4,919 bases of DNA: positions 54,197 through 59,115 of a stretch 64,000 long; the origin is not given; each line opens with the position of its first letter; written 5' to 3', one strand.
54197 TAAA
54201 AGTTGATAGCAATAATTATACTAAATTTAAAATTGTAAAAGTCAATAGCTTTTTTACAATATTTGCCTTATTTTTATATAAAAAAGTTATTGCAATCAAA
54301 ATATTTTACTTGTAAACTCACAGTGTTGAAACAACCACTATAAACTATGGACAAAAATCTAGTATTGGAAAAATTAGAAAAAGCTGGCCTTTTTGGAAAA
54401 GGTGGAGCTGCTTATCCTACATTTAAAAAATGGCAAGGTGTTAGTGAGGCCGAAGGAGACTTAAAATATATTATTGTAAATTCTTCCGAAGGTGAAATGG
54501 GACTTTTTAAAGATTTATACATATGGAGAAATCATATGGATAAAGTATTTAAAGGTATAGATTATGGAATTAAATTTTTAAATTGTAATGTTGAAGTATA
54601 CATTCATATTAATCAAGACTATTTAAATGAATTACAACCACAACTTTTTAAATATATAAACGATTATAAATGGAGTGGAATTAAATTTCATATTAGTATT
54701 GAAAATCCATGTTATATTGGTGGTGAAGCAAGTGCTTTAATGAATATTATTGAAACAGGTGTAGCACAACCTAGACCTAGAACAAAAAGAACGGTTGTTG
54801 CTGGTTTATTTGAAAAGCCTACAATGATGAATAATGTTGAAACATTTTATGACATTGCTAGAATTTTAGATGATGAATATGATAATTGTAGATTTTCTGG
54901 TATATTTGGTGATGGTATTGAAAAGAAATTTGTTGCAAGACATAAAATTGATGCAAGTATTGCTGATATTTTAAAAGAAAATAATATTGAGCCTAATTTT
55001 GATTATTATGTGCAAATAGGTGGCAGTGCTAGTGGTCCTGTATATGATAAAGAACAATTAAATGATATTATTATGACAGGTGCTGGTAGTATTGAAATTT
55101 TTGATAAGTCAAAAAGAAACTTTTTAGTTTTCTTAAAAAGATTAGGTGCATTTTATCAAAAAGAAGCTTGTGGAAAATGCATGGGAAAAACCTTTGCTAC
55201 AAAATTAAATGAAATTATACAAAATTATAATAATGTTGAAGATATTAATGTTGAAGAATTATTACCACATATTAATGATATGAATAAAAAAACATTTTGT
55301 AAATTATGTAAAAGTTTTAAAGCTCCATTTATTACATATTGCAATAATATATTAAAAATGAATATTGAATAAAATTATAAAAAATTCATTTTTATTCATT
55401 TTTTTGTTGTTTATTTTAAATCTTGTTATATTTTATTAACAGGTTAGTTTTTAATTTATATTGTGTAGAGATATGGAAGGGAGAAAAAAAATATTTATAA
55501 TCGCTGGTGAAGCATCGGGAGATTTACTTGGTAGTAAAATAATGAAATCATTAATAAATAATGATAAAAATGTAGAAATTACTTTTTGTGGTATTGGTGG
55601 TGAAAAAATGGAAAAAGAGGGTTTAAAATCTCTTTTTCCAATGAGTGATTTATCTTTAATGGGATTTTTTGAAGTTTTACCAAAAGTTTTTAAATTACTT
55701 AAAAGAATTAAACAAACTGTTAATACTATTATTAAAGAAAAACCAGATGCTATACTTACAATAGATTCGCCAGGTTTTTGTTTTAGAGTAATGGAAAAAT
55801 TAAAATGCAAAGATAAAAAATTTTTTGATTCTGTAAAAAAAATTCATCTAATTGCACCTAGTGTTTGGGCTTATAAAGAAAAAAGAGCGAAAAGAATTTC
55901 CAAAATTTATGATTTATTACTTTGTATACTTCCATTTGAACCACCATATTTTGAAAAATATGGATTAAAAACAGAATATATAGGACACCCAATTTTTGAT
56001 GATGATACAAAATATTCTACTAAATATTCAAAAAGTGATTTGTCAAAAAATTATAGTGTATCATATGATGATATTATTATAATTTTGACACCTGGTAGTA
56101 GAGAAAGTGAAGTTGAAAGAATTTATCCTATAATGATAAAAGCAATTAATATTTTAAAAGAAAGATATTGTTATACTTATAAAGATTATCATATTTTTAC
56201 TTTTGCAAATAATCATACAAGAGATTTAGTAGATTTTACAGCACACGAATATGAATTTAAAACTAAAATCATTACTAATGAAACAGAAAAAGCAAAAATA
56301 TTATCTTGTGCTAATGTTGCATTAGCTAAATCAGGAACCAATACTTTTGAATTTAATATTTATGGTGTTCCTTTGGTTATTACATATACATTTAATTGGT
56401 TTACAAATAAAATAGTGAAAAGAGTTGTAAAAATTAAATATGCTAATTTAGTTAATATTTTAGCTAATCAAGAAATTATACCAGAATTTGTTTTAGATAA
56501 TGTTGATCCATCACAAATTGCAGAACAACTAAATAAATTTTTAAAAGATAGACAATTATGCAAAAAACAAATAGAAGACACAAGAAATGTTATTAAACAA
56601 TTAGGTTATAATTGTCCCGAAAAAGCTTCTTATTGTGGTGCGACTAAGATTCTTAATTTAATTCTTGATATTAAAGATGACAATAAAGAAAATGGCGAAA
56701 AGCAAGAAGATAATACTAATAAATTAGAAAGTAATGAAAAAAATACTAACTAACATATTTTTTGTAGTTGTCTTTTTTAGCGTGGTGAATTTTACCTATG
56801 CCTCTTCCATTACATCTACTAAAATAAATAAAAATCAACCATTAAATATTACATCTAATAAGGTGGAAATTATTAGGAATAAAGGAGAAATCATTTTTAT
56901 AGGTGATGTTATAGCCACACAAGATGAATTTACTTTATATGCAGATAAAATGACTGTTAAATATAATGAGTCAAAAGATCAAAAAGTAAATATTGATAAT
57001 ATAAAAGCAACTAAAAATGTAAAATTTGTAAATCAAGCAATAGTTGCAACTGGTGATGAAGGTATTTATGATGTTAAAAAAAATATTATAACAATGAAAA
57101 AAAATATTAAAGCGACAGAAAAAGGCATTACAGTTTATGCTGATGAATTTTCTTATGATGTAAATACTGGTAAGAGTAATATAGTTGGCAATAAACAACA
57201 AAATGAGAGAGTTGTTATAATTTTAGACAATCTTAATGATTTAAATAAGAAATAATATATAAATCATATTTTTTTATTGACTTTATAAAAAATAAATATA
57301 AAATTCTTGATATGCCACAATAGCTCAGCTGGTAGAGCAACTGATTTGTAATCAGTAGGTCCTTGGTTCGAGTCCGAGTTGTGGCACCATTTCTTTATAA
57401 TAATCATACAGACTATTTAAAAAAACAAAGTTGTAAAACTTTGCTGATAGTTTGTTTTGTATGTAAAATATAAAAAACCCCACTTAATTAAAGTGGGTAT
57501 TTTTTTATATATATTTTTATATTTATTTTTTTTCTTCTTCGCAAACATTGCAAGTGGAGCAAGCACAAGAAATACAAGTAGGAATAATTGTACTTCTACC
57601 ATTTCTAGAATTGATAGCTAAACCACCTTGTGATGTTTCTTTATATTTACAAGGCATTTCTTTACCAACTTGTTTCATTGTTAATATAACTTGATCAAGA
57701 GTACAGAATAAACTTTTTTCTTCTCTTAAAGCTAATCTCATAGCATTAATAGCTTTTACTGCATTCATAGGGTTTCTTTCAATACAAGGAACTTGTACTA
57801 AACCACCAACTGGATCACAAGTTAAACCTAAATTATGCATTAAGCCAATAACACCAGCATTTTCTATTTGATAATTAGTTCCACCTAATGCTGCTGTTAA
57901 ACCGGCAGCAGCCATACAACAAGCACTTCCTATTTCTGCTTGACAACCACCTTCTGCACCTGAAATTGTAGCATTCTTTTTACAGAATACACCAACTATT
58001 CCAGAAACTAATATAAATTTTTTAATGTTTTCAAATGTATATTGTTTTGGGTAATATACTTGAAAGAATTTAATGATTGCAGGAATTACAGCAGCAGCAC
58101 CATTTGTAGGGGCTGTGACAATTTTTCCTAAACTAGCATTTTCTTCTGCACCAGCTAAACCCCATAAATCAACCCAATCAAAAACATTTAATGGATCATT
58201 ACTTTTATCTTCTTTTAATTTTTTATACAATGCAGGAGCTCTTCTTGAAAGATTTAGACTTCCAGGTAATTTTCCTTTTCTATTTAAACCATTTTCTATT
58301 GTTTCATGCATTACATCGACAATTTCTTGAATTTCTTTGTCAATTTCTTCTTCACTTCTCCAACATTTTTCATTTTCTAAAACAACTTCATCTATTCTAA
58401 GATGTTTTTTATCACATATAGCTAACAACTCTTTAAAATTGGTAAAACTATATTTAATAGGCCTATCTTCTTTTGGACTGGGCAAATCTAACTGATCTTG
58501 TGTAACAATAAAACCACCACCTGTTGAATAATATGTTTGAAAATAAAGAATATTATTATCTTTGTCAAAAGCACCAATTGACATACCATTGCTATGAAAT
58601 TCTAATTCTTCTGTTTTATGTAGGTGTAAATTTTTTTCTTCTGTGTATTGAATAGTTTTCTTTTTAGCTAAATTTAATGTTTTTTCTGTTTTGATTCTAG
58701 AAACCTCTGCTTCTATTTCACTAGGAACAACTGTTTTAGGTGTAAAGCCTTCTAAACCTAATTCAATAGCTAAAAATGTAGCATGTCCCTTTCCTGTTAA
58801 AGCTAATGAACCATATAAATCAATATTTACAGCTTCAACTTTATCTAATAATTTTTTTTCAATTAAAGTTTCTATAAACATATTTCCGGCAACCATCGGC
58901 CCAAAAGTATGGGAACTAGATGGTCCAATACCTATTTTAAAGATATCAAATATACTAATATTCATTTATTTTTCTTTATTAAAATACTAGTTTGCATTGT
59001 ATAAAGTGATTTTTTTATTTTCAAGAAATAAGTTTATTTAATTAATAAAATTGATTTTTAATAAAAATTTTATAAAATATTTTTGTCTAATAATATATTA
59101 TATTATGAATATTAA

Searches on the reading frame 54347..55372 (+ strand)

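Call 93: search_protein_families(library=pfam, proteins=[window:54347-55372:+])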
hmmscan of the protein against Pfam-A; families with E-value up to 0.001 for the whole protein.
window:54347-55372:+ (341 aa): 2 families
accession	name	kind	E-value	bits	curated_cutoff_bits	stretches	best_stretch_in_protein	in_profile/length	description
PF01512.22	Complex1_51K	-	1.2e-23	84.1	31.2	1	11-171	2-149/150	Nuo51 FMN-binding domain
PF10589.14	NADH_4Fe-4S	-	5.3e-05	23.5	23.5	1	263-331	3-74/85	NADH-ubiquinone oxidoreductase-F iron-sulfur binding region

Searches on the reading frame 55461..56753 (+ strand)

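Call 93: search_protein_families(library=pfam, proteins=[window:55461-56753:+])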
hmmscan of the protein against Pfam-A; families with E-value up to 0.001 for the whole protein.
window:55461-56753:+ (430 aa): 1 family
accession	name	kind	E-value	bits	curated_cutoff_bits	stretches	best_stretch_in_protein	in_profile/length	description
PF02684.21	LpxB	-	5.6e-98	328.7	22.6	1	11-382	1-360/374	Lipid-A-disaccharide synthetase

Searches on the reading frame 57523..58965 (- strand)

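Call 28: search_protein_families(library=pfam, proteins=[window:57523-58965:-])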
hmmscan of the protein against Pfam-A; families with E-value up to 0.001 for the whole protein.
window:57523-58965:- (480 aa): 2 families
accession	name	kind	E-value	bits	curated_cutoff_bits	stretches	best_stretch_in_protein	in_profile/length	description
PF03313.21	SDH_alpha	-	8.9e-79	265.2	26.4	1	186-450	1-260/260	Serine dehydratase alpha chain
PF03315.21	SDH_beta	-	6.2e-58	196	26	1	4-157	1-154/155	Serine dehydratase beta chain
